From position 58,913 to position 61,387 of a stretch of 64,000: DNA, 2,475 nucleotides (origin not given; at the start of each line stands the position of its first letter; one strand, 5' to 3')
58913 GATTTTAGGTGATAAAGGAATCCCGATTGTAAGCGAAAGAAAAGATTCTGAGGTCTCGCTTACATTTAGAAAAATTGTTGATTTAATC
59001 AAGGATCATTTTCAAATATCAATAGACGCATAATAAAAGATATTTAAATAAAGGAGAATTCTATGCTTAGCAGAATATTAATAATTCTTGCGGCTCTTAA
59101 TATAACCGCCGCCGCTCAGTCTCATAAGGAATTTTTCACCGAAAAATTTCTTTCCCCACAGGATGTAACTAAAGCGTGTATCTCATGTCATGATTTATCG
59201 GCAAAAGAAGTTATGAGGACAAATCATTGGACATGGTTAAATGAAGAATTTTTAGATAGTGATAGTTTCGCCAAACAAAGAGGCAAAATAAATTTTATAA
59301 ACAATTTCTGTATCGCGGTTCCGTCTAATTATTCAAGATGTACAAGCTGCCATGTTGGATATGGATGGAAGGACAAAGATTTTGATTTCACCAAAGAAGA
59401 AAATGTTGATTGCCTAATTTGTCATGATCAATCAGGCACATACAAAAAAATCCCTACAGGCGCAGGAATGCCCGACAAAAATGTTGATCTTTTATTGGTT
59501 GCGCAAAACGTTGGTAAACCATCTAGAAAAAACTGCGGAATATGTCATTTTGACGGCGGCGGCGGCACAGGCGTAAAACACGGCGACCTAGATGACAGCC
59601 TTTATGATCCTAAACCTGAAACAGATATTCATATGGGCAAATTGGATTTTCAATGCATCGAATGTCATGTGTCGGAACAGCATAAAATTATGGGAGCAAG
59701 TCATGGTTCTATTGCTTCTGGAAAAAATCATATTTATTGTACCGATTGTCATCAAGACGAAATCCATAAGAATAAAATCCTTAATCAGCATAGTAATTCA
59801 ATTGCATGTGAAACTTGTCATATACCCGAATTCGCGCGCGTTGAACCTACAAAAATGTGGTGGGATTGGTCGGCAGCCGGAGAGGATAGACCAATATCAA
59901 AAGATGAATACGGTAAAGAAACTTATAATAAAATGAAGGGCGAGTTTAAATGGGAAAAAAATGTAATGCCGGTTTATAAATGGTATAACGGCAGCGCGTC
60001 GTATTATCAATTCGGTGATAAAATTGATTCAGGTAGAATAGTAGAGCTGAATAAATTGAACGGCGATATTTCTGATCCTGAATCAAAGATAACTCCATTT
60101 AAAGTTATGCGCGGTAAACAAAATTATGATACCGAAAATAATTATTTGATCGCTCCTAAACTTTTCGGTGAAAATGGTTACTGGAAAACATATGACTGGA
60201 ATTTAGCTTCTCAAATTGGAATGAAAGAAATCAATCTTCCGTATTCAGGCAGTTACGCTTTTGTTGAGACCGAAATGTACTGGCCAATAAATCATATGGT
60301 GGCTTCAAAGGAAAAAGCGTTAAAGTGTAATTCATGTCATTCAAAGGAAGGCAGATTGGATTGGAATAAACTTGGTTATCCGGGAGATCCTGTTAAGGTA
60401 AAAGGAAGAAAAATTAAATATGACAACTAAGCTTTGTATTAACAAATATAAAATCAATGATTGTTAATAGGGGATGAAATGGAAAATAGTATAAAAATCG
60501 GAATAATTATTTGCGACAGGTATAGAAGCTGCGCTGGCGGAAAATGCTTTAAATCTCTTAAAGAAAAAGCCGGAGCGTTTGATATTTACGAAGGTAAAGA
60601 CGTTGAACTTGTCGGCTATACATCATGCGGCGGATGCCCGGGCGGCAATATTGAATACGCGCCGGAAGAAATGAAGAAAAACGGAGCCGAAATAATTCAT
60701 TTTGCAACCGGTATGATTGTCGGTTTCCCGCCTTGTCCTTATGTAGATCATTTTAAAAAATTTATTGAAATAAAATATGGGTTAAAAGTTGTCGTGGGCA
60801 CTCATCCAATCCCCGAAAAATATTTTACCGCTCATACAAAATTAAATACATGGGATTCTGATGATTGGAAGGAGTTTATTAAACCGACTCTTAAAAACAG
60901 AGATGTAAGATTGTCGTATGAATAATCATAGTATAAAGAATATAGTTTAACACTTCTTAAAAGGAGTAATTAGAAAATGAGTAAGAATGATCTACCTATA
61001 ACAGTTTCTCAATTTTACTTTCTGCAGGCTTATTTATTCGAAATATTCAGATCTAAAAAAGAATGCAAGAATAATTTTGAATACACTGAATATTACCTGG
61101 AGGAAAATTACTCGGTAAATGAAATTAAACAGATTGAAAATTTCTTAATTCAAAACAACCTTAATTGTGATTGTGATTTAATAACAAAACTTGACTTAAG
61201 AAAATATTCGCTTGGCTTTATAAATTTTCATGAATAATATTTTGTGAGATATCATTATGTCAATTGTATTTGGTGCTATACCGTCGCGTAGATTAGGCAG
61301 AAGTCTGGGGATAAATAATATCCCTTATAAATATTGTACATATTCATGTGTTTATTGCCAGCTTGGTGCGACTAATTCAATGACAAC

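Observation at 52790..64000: Sigma-54/PAS-controlled island of Fe-S, radical SAM, NifX-like and multihaem proteins: a candidate uncharacterised metallocofactor or redox system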

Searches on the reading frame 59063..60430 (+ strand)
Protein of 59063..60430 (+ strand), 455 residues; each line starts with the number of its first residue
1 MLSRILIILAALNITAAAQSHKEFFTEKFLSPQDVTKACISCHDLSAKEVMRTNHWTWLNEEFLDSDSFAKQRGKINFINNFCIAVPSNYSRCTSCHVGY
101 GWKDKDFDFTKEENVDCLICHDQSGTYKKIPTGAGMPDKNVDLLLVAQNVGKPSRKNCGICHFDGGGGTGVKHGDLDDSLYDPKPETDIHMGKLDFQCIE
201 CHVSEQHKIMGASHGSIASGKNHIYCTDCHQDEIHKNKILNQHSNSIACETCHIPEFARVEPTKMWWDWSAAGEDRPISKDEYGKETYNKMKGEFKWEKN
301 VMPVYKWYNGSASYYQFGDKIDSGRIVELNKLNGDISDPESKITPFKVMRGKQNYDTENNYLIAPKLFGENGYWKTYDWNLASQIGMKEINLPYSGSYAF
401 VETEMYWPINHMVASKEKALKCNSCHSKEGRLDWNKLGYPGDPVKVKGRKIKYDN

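Call 5: search_protein_families(library=pfam, proteins=[window:59063-60430:+], max_evalue=0.01)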
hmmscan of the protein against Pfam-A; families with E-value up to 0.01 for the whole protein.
window:59063-60430:+ (455 aa): 5 families
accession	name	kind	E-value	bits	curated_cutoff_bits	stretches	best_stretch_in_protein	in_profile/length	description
PF11783.13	Cytochrome_cB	-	3.7e-71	238.9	22.1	1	264-428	1-172/173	Cytochrome c bacterial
PF14522.11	Cytochrome_C7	-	1.3e-11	44.6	24.8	2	90-162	13-66/67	Cytochrome c7 and related cytochrome c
PF14537.11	Cytochrom_c3_2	-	1e-05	26.4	25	0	91-162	7-64/79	Cytochrome c3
PF09699.15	Paired_CXXCH_1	-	3.9e-05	23.7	20.6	0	92-123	8-38/41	Doubled CXXCH motif (Paired_CXXCH_1)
PF13435.11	Cytochrome_C554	-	0.0079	17.6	20.8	0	38-121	1-83/84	Cytochrome c554 and c-prime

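Call 8: search_protein_families(library=ncbifam, proteins=[window:59063-60430:+], max_evalue=0.001)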
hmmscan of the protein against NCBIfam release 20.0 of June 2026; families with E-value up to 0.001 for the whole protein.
window:59063-60430:+ (455 aa): 5 families
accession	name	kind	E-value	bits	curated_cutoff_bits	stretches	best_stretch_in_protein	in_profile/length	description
TIGR04315.1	octaheme_Shew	subfamily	1.8e-182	607.2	375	1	20-439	2-440/440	tetrathionate reductase family octaheme c-type cytochrome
TIGR04314.1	methano7heme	equivalog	9.1e-11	41.2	250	2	151-258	178-285/494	methanogenesis multiheme c-type cytochrome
TIGR03508.1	decahem_SO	subfamily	2.9e-10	40.1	192.2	1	151-256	30-127/258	DmsE family decaheme c-type cytochrome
NF041028.1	decahem_GSU2203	exception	1.6e-09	37.4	325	1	147-257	60-159/317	GSU2203 family decaheme c-type cytochrome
NF045713.1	CxxCH_16_HmcA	equivalog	0.0005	18.8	400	0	83-163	167-234/541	sulfate respiration complex hexadecaheme cytochrome HmcA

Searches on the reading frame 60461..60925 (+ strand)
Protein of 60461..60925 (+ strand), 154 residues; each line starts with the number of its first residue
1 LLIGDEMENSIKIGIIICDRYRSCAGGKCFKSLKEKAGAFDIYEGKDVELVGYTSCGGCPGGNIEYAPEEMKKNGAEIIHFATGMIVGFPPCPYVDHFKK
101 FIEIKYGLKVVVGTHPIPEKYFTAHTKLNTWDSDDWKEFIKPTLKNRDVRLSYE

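Call 7: search_protein_families(library=pfam, proteins=[window:60461-60925:+], max_evalue=0.01)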
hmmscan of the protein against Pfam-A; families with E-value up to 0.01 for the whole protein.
window:60461-60925:+ (154 aa): 1 family
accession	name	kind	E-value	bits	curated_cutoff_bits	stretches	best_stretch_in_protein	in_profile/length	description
PF08821.16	CGGC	-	9.1e-30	103.4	27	1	12-115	1-106/106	CGGC domain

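Call 9: search_protein_families(library=ncbifam, proteins=[window:60461-60925:+], max_evalue=0.001)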
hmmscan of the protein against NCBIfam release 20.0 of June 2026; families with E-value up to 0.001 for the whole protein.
window:60461-60925:+ (154 aa): 0 families

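Call 84: search_solved_structures(query=window:60461-60925:+, max_evalue=0.01)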
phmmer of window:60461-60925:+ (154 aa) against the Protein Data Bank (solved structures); distinct sequences matched with E-value up to 0.01: 0.

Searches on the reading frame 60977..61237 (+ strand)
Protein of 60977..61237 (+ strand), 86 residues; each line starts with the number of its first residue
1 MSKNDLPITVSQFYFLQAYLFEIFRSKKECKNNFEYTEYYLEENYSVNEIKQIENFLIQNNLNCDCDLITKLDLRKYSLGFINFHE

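Call 7: search_protein_families(library=pfam, proteins=[window:60977-61237:+], max_evalue=0.01)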
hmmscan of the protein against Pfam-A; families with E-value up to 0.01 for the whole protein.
window:60977-61237:+ (86 aa): 0 families

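Call 9: search_protein_families(library=ncbifam, proteins=[window:60977-61237:+], max_evalue=0.001)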
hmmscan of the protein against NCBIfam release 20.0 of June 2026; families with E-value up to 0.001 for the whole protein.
window:60977-61237:+ (86 aa): 0 families
